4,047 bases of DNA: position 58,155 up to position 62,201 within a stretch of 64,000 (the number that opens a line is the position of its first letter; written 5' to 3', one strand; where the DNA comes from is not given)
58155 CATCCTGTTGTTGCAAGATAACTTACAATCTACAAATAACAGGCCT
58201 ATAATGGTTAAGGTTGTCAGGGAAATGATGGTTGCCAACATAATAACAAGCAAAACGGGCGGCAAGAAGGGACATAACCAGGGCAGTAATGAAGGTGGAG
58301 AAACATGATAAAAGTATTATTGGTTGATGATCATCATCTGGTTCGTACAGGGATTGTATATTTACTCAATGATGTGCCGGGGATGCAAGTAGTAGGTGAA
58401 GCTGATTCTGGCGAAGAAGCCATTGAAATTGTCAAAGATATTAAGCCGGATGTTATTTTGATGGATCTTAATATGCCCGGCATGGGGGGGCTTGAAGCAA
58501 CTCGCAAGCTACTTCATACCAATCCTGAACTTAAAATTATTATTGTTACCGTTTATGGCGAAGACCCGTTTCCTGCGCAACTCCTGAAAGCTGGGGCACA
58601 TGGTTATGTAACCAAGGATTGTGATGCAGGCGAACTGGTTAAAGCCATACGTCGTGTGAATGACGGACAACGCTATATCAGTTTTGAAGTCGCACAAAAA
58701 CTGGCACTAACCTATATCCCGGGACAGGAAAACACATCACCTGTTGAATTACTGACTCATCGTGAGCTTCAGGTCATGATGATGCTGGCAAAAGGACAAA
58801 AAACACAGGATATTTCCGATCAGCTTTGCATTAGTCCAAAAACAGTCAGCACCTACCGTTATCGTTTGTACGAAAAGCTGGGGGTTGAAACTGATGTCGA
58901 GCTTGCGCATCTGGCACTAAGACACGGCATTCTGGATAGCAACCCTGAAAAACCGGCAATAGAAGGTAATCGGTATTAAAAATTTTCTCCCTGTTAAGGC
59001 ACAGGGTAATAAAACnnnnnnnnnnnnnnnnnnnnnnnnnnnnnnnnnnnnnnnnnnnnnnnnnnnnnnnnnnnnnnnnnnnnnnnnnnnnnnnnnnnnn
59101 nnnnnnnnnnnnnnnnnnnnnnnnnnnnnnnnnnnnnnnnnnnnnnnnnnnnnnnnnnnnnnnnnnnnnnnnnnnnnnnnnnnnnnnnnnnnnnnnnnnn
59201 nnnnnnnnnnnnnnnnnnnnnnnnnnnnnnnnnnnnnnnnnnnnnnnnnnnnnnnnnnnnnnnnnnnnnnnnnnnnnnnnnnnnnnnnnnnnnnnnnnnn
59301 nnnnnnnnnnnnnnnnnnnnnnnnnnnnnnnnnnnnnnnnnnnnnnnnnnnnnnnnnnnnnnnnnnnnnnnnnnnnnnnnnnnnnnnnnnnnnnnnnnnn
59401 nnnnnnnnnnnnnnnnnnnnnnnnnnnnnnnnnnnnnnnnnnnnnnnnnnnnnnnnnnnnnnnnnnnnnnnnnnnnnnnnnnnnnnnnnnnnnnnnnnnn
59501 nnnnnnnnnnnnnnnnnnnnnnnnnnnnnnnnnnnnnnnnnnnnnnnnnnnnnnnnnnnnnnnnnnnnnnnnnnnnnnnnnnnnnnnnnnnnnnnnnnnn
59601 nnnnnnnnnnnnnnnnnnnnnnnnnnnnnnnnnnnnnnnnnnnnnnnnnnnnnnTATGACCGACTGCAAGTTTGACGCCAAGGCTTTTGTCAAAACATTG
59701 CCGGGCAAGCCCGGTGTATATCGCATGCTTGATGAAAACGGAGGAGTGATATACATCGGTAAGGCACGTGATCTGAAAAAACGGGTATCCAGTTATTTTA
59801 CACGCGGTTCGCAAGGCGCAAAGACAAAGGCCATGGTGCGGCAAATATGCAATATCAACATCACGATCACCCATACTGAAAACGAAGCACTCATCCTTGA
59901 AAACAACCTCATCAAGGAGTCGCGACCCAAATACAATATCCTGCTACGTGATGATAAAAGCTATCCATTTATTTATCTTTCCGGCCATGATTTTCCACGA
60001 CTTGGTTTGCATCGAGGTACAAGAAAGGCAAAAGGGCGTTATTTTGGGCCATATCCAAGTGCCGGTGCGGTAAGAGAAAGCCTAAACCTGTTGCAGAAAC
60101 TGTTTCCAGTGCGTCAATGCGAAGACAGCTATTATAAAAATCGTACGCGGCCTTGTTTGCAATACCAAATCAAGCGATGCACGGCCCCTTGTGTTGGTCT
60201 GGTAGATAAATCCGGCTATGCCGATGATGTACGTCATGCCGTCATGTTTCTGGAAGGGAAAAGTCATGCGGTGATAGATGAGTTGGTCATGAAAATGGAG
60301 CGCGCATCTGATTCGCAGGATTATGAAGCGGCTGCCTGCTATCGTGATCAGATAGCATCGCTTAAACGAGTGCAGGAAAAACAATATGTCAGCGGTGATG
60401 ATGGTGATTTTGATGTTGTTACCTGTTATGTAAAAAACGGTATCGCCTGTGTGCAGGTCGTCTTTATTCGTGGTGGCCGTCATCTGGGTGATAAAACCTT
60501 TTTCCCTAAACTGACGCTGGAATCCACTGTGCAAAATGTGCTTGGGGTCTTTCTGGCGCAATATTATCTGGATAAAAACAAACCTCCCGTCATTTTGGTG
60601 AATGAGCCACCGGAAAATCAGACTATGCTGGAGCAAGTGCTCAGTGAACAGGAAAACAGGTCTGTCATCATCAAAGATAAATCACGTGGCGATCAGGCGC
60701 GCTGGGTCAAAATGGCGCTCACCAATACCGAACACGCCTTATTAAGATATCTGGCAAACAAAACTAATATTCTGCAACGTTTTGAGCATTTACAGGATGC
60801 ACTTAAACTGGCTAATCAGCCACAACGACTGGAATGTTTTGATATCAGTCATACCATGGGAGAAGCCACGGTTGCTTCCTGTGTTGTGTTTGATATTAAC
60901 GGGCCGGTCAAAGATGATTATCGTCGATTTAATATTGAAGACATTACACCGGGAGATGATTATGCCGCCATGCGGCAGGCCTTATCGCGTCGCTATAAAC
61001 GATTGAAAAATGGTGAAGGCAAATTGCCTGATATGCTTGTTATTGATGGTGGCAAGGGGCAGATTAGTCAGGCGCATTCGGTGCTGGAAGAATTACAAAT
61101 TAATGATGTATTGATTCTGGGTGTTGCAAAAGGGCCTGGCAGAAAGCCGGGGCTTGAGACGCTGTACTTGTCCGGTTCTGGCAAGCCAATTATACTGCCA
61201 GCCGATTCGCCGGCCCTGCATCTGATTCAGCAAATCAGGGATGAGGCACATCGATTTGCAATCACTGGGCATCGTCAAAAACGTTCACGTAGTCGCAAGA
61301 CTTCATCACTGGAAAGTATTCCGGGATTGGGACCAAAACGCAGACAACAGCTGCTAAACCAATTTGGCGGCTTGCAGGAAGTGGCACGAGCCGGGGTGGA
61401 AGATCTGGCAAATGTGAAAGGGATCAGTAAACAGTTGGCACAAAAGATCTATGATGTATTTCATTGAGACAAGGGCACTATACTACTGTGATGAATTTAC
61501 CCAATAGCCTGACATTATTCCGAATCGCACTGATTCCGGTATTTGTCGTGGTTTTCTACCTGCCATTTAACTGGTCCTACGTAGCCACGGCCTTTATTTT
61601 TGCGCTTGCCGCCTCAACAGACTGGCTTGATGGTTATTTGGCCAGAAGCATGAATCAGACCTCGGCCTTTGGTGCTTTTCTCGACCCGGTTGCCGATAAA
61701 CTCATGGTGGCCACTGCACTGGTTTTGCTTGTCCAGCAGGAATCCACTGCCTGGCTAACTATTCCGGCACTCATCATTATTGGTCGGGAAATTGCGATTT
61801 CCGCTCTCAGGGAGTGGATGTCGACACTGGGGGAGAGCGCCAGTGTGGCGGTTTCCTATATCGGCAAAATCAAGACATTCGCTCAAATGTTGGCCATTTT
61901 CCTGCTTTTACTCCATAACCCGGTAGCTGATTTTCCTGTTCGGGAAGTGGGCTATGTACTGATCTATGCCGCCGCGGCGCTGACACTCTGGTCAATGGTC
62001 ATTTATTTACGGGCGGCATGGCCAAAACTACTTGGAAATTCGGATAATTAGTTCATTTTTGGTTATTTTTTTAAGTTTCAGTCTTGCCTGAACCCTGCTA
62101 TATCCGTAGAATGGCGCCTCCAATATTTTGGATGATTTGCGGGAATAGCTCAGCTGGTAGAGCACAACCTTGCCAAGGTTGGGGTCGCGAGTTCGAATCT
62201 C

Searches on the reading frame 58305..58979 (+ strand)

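Call 72: search_protein_families(library=ncbifam, proteins=[window:58305-58979:+], max_evalue=1e-10)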
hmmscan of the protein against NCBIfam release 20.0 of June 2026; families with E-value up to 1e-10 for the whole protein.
window:58305-58979:+ (224 aa): 40 families (the best 25 are shown)
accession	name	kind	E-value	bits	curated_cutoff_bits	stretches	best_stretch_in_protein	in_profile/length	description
NF007018.1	PRK09483.1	equivalog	2.2e-89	298.8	280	1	1-213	1-212/217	UvrY/SirA/GacA family response regulator transcription factor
NF052445.1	RespRegMctR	equivalog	4.1e-46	157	300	1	2-209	2-204/205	two-component system response regulator MctR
NF011896.0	PRK15369.1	equivalog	5.1e-46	156.9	242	1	2-209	4-209/211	two component system response regulator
NF007935.0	PRK10651.1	equivalog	3.8e-41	140.6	250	1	3-203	8-209/216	two-component system response regulator NarL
NF047785.1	respo_reg_MadR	equivalog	3.3e-39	134.4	300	1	2-209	1-208/209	MadR family response regulator transcription factor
NF007708.0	PRK10403.1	equivalog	1.2e-38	132.8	343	1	3-203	8-207/215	nitrate/nitrite response regulator protein NarP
NF007685.0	PRK10360.1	equivalog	1.3e-36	126.3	258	1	1-203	1-191/196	response regulator transcription factor UhpA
NF007419.0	PRK09958.1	equivalog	1.1e-31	110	251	1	4-207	3-201/204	acid-sensing system DNA-binding response regulator EvgA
NF007403.0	PRK09935.1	equivalog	6.4e-28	97.8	271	1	3-208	5-208/210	fimbria biosynthesis transcriptional regulator FimZ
NF001965.0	PRK00742.1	subfamily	1e-23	84.1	293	1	2-106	4-109/357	chemotaxis-specific protein-glutamate methyltransferase CheB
NF006900.1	PRK09390.1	equivalog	1.5e-23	83.4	255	1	3-208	6-201/203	response regulator FixJ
NF041367.1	CheY_Halo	equivalog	1.6e-21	76.8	200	1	4-118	1-113/114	chemotaxis protein CheY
NF008677.0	PRK11697.1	equivalog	2.9e-20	72.7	246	1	1-169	1-166/238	two-component system response regulator BtsR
NF008098.0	PRK10840.1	equivalog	3.8e-19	69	235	1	2-201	4-202/216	response regulator transcription factor RcsB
NF009206.0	PRK12555.1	subfamily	3.1e-18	65.8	342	1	2-89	1-87/340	chemotaxis-specific protein-glutamate methyltransferase CheB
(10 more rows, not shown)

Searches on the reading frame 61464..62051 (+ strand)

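Call 72: search_protein_families(library=ncbifam, proteins=[window:61464-62051:+], max_evalue=1e-10)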
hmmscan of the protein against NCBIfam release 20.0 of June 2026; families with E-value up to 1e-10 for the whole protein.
window:61464-62051:+ (195 aa): 4 families
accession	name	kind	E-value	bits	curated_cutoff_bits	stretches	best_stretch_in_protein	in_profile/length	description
NF008090.0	PRK10832.1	equivalog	1.4e-66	224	304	1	10-190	3-180/182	CDP-diacylglycerol--glycerol-3-phosphate 3-phosphatidyltransferase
TIGR00560.1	pgsA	equivalog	2.2e-54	184.7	109.1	1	10-189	1-180/183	CDP-diacylglycerol--glycerol-3-phosphate 3-phosphatidyltransferase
NF053678.1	ClpnSynClsA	equivalog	3.3e-27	95.8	240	1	9-183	2-173/180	cardiolipin synthase ClsA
NF040950.1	archin_ph_syn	equivalog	5.7e-13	49.1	180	1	13-179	26-184/191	archaetidylinositol phosphate synthase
